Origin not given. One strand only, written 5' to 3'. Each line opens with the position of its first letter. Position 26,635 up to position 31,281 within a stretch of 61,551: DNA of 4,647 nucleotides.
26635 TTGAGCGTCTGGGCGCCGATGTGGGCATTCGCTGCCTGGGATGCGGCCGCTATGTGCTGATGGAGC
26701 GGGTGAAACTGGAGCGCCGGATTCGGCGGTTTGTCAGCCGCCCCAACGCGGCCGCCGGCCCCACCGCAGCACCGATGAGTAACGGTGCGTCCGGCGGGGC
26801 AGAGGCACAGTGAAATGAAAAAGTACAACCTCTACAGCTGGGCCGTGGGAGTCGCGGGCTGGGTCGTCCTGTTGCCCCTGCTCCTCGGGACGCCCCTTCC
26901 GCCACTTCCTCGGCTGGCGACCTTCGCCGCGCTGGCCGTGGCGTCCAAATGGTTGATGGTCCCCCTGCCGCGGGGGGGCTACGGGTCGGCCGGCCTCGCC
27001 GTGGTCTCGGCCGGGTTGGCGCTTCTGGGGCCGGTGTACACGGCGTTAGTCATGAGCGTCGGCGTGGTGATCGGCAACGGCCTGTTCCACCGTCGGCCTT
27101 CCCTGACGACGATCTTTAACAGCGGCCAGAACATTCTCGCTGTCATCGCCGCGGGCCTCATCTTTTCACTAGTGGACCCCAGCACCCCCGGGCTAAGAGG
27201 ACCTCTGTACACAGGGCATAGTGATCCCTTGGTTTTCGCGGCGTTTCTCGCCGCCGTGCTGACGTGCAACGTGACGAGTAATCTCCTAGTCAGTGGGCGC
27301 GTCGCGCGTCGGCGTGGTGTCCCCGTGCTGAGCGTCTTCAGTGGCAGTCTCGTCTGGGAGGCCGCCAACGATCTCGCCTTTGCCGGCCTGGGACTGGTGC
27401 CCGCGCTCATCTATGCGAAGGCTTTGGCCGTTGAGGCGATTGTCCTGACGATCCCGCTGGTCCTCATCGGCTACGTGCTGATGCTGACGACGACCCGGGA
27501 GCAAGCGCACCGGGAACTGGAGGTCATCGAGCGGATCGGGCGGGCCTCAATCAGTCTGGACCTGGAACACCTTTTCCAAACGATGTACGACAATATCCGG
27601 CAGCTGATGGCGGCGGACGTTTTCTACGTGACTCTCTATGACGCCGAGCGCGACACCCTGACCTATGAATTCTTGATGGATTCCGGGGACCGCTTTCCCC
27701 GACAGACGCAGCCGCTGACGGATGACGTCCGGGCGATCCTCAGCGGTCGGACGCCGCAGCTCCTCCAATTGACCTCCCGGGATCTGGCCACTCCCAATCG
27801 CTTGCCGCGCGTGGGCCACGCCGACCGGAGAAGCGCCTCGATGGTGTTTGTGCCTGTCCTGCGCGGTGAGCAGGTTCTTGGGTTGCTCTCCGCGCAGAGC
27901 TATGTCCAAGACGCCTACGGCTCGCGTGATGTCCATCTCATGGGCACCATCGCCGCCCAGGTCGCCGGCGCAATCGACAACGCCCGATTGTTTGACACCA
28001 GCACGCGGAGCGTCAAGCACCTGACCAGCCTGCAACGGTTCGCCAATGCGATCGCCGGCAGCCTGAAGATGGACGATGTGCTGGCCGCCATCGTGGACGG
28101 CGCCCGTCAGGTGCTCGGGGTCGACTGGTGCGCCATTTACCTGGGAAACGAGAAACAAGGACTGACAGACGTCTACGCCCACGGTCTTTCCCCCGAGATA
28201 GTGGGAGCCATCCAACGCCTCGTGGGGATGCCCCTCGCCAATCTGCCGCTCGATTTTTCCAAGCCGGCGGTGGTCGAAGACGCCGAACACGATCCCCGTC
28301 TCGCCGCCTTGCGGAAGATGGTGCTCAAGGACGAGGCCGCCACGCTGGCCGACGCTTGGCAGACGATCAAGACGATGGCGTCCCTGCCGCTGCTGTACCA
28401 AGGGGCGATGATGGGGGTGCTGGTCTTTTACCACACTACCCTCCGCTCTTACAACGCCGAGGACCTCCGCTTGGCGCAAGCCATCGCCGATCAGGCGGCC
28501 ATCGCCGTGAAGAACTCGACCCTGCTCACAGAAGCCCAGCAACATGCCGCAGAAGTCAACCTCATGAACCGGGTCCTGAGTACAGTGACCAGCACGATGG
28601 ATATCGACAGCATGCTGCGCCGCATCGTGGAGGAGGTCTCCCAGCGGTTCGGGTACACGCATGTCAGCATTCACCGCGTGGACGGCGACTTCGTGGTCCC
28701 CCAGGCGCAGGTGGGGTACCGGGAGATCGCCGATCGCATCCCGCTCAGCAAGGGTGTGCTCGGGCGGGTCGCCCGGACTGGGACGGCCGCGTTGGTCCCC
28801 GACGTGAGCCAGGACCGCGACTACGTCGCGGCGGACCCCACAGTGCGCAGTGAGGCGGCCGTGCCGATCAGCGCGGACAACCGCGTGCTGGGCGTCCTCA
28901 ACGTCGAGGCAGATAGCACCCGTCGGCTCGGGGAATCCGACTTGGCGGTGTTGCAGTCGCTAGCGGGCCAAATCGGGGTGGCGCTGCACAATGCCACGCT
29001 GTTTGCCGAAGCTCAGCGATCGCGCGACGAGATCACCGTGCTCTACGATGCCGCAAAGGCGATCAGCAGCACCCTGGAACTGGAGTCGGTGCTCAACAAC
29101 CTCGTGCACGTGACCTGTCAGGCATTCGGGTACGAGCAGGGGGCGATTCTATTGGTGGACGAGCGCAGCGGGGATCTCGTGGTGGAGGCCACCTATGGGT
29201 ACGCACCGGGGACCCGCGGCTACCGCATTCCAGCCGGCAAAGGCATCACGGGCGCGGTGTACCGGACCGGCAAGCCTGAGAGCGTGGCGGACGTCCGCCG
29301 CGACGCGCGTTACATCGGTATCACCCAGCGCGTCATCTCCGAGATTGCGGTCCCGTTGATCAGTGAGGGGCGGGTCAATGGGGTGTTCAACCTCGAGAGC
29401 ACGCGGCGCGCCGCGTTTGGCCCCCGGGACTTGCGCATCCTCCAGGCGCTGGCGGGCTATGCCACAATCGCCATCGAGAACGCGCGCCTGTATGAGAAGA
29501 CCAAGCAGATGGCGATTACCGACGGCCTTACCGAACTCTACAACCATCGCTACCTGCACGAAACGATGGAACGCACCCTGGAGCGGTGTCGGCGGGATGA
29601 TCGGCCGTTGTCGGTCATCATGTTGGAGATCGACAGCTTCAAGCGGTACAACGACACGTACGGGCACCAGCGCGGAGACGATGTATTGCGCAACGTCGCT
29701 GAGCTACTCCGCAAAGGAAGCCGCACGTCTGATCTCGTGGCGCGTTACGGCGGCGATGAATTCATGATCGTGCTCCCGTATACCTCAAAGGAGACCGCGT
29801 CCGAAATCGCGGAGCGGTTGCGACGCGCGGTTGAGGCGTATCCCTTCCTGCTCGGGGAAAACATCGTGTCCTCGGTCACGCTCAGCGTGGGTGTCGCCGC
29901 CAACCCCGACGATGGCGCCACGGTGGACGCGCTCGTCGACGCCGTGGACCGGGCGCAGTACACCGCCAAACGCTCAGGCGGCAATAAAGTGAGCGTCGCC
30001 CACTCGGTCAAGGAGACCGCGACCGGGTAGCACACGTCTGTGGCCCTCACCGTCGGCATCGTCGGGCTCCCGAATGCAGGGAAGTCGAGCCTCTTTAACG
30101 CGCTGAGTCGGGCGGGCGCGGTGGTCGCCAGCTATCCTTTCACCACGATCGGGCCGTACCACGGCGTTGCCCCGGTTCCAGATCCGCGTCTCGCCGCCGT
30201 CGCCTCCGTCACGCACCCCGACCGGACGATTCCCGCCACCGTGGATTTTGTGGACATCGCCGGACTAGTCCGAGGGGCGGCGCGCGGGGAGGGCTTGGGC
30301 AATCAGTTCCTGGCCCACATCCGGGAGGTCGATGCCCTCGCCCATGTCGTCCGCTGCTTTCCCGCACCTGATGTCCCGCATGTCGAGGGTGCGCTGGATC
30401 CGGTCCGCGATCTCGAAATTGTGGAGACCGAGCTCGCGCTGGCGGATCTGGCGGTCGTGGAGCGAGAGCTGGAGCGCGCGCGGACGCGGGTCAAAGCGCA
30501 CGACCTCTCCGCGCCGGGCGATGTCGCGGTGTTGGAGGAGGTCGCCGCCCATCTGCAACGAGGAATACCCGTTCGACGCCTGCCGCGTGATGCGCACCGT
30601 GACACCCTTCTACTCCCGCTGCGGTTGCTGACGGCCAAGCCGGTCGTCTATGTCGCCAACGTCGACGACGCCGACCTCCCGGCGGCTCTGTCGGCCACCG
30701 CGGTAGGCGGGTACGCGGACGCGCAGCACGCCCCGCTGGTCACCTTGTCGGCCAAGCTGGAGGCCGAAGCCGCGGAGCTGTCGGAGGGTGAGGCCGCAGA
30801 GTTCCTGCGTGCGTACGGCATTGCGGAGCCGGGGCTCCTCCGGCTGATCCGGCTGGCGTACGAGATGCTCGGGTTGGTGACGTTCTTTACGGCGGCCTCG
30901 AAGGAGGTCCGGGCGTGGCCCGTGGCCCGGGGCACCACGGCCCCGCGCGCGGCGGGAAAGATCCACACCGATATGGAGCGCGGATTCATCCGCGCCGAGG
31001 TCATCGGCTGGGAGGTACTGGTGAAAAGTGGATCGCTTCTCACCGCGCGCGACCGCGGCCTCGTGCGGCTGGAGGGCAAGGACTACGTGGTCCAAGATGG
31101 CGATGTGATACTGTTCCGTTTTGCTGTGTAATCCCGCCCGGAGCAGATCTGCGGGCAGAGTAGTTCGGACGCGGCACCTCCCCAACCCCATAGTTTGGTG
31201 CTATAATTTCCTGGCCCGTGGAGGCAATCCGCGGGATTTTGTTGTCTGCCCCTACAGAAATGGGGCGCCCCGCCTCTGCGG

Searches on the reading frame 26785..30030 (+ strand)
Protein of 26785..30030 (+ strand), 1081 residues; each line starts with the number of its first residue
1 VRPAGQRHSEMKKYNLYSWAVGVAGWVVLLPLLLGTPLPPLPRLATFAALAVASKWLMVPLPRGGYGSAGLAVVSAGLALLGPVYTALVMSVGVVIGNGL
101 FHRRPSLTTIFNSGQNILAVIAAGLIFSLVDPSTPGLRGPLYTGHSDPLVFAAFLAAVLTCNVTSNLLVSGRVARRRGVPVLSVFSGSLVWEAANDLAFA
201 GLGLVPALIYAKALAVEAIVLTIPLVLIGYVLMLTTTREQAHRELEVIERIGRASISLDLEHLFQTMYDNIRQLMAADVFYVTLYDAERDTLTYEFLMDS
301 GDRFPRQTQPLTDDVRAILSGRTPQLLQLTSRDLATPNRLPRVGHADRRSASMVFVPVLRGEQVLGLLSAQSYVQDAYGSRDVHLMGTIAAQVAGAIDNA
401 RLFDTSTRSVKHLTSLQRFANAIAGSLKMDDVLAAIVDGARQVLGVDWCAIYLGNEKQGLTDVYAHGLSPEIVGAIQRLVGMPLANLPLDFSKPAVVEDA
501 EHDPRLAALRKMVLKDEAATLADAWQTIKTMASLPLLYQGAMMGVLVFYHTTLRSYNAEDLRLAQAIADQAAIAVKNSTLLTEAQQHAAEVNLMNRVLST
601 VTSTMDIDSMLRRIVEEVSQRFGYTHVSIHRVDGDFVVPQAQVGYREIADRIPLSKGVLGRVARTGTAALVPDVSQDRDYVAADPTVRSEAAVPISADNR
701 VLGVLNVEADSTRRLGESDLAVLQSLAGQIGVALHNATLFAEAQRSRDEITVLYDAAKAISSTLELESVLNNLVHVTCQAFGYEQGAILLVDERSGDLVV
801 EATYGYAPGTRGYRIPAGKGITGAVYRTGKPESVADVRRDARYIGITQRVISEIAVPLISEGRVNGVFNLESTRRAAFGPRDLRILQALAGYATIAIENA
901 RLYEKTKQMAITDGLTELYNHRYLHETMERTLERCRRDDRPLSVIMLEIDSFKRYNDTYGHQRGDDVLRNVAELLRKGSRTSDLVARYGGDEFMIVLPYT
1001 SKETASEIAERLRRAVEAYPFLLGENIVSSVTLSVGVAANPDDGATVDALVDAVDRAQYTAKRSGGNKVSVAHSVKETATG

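Call 20: search_protein_families(library=pfam, proteins=[window:26785-30030:+], max_evalue=0.00001)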
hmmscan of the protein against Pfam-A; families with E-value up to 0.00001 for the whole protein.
window:26785-30030:+ (1081 aa): 4 families
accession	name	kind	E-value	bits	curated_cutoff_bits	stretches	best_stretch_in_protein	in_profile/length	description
PF13185.12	GAF_2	-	2e-72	242.2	28.6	4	605-735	2-136/136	GAF domain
PF01590.32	GAF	-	2.4e-64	216.3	22.4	4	606-734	1-133/133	GAF domain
PF00990.26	GGDEF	-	9.7e-48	162.4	23.8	1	910-1068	1-161/161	Diguanylate cyclase, GGDEF domain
PF13492.12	GAF_3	-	1e-45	155.8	27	4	766-899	2-129/129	GAF domain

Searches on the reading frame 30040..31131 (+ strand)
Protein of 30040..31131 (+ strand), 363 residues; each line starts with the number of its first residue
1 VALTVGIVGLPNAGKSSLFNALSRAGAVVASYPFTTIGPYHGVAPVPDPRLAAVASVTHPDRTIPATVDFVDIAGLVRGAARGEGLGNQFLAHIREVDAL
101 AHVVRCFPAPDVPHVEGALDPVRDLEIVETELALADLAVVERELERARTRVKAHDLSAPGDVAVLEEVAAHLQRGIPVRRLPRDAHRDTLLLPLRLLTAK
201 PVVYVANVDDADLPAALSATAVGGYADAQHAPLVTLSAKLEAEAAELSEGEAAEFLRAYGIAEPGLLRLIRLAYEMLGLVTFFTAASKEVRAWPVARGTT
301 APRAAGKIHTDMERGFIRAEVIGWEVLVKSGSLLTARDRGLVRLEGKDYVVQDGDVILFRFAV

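Call 20: search_protein_families(library=pfam, proteins=[window:30040-31131:+], max_evalue=0.00001)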
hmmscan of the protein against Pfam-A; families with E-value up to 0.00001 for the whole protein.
window:30040-31131:+ (363 aa): 2 families
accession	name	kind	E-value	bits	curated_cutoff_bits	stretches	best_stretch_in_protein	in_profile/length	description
PF06071.19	YchF-GTPase_C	-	1e-33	115.7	27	1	279-361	1-83/84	Protein of unknown function (DUF933)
PF01926.29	MMR_HSR1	-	3.6e-19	69.4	21.9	1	4-107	1-85/113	50S ribosome-binding GTPase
